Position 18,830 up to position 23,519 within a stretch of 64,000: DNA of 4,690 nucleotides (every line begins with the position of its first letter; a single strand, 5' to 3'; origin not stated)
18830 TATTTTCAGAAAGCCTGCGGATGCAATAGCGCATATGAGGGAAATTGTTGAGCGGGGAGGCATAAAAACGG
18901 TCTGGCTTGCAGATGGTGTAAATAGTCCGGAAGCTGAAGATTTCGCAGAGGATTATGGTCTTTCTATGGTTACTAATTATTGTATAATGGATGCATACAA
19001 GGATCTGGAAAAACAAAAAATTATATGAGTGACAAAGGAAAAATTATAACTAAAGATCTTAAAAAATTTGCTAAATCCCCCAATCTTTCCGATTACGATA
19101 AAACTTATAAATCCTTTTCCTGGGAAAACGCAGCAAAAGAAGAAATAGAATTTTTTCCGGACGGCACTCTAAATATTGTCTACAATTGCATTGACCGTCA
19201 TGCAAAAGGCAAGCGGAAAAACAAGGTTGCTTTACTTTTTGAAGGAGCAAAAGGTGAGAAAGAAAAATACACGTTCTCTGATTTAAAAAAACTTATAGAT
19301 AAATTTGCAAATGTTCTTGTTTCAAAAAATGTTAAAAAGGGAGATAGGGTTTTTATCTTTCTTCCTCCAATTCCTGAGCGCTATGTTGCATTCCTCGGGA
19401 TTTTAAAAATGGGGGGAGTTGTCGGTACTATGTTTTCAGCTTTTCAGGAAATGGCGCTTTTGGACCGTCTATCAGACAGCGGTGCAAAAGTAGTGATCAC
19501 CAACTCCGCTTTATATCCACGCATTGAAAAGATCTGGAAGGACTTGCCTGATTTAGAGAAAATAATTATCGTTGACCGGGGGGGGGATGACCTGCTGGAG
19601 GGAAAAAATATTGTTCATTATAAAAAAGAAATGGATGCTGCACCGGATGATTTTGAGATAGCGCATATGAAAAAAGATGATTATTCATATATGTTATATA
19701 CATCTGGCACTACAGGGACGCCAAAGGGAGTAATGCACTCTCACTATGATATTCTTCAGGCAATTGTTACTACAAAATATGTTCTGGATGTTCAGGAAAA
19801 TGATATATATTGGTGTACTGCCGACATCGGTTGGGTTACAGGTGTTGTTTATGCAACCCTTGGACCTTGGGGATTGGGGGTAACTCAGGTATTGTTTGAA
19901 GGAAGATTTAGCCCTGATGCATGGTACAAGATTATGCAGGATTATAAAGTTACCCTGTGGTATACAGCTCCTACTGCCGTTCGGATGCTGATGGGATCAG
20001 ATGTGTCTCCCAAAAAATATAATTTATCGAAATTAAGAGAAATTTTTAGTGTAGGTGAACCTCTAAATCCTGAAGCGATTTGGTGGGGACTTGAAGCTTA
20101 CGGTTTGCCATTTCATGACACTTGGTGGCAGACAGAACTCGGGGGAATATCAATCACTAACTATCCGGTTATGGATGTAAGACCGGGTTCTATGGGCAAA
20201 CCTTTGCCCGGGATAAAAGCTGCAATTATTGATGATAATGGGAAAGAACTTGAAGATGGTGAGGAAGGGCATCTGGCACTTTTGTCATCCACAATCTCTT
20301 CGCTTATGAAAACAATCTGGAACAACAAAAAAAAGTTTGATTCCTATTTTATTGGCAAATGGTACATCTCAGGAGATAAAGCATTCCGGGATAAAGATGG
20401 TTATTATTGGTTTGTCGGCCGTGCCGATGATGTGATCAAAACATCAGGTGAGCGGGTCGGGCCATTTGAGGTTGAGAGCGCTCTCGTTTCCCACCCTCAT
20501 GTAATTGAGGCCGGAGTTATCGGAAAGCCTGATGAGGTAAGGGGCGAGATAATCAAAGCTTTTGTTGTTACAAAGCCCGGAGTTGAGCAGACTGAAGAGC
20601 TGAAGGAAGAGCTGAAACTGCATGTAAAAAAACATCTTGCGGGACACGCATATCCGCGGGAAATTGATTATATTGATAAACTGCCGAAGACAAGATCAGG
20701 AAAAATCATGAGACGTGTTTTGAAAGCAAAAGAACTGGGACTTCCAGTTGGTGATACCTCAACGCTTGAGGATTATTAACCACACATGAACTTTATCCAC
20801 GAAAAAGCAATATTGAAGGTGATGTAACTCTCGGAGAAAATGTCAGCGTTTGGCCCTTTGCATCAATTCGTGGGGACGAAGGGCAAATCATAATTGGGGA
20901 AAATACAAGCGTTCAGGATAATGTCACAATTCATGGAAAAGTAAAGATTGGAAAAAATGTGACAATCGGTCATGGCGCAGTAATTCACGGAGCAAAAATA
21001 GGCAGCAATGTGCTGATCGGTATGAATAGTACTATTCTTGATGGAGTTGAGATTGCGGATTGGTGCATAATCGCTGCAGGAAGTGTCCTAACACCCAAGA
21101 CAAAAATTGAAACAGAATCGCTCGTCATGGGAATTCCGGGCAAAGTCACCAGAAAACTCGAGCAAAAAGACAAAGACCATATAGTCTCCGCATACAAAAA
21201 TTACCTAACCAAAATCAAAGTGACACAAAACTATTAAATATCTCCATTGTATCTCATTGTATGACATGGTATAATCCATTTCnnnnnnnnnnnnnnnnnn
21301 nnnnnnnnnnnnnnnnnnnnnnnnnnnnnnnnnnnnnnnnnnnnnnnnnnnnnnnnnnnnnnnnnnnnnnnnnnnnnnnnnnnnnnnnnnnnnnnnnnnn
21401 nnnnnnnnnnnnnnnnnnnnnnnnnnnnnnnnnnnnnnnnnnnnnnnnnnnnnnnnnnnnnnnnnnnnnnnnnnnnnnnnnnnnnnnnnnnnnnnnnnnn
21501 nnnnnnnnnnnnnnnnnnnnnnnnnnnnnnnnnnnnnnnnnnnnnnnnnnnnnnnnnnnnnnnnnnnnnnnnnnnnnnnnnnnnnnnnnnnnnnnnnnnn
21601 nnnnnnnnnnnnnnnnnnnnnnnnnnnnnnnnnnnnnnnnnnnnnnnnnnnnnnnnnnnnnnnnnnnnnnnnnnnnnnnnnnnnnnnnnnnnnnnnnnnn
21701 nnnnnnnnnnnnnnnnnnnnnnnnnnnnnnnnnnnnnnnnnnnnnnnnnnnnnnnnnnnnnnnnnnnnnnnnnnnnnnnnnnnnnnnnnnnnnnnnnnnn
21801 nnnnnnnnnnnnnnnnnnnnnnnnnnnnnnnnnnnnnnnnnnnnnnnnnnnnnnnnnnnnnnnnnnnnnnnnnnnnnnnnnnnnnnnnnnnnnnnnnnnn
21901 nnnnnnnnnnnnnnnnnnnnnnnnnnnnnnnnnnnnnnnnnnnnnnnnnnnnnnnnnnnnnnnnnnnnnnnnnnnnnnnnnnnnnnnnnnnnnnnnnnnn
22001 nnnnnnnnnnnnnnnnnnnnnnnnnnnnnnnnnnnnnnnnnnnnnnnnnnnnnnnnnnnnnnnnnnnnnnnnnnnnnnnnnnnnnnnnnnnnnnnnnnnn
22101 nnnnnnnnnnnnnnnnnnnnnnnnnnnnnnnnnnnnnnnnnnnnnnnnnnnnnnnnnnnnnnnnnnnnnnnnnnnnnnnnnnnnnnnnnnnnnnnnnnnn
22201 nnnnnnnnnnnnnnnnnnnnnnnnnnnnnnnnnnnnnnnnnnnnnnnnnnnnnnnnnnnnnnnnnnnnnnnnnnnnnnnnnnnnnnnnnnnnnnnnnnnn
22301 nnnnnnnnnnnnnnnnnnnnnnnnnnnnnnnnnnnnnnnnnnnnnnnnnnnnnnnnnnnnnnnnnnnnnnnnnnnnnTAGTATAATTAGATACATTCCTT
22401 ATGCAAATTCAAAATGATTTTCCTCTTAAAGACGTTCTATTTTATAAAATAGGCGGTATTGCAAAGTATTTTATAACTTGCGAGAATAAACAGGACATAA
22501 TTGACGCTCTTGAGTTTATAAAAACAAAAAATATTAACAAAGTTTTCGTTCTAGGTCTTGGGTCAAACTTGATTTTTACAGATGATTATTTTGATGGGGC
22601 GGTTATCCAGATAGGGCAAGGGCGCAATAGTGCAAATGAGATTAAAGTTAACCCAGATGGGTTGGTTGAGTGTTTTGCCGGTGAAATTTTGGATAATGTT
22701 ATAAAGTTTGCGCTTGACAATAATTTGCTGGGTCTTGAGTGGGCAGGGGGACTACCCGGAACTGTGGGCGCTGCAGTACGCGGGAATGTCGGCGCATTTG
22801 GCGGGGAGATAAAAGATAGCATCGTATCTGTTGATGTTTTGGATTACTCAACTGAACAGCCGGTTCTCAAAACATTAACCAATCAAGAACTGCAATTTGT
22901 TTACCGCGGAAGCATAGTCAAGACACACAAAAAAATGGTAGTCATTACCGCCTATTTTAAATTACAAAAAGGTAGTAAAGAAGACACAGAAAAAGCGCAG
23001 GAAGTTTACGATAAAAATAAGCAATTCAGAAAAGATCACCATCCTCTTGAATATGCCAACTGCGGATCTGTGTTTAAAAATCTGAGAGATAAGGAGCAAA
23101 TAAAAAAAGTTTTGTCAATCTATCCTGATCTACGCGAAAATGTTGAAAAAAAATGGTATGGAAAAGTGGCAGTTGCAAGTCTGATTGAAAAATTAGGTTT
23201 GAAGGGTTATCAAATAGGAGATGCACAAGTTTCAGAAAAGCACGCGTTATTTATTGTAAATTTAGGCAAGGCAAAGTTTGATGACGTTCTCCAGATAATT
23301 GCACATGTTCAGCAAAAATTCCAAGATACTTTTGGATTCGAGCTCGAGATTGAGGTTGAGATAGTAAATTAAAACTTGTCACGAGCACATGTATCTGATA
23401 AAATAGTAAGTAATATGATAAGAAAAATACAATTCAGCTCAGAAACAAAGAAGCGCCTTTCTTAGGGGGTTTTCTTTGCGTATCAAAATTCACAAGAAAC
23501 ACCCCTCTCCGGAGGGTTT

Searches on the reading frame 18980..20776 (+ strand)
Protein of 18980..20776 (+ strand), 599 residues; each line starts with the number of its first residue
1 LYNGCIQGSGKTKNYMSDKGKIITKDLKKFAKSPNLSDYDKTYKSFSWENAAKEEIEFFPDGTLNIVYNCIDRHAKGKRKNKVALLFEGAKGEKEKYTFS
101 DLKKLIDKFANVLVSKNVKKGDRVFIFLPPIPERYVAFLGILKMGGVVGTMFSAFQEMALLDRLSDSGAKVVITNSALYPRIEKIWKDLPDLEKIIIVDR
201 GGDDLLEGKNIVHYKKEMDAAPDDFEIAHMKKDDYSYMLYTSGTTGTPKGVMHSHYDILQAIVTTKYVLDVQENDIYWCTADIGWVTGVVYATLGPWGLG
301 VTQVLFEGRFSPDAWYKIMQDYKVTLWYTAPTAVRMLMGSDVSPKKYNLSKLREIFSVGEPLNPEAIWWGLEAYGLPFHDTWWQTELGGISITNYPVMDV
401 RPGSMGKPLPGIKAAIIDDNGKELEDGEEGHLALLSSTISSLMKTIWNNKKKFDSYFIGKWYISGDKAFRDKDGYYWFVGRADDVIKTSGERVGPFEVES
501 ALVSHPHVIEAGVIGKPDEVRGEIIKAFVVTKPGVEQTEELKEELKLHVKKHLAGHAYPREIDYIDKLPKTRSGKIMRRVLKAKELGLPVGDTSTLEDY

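Call 14: search_protein_families(library=pfam, proteins=[window:18980-20776:+], max_evalue=0.001)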
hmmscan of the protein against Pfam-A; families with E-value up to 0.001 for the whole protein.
window:18980-20776:+ (599 aa): 3 families
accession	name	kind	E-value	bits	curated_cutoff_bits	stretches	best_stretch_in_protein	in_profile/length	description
PF00501.34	AMP-binding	-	3.1e-82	276.8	29.9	1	73-437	3-377/384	AMP-binding enzyme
PF13193.12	AMP-binding_C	-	1.1e-25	90.8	24.5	1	497-575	1-76/76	AMP-binding enzyme C-terminal domain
PF16177.11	ACAS_N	-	0.00059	20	27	1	40-70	26-55/55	Acetyl-coenzyme A synthetase N-terminus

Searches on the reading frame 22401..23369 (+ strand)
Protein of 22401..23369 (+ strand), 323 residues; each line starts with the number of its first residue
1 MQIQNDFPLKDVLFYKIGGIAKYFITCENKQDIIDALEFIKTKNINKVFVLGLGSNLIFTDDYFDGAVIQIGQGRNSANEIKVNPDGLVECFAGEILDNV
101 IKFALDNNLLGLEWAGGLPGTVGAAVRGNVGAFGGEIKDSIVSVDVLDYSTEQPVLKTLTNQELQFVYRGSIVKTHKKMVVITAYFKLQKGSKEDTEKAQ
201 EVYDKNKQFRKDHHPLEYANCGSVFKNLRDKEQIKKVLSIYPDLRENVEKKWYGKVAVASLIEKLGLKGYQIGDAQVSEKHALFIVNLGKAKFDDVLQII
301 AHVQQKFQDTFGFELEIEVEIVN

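Call 79: search_protein_families(library=pfam, proteins=[window:22401-23369:+], max_evalue=0.00001)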
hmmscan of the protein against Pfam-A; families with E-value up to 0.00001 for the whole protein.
window:22401-23369:+ (323 aa): 2 families
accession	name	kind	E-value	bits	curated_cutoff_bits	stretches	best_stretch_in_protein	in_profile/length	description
PF02873.21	MurB_C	-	5.9e-29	100.6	27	1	202-322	5-99/99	UDP-N-acetylenolpyruvoylglucosamine reductase, C-terminal domain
PF01565.28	FAD_binding_4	-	1.2e-15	57.9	26.4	1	22-148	2-130/139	FAD binding domain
